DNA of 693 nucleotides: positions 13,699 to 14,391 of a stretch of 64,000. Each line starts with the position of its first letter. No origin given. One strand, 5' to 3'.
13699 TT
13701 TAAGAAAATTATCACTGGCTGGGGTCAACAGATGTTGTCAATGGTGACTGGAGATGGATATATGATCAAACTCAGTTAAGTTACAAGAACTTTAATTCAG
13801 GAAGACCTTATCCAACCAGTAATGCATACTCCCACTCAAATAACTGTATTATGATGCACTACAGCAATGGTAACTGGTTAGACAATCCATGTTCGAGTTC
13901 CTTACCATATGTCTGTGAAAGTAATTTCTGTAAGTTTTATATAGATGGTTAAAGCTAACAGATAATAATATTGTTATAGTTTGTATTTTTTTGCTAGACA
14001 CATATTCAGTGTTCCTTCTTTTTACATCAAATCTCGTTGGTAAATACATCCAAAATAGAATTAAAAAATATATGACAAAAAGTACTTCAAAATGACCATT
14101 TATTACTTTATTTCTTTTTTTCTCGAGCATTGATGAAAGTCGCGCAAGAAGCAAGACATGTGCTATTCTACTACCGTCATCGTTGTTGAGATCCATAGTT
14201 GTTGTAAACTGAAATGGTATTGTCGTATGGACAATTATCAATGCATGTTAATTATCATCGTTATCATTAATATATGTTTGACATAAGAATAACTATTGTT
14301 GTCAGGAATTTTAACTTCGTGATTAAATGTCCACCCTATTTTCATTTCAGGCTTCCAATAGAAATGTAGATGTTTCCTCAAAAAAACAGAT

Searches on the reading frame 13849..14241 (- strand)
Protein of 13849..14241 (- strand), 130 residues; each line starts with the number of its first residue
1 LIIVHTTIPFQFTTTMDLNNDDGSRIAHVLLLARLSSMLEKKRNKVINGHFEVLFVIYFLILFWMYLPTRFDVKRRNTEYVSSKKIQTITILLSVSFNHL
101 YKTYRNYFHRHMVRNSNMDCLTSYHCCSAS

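Call 36: find_encoding_contigs(protein=window:13849-14241:-, flank=10000, max_places=10)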
Protein window:13849-14241:- (130 aa): no gene with exactly this product is on record in the collection.
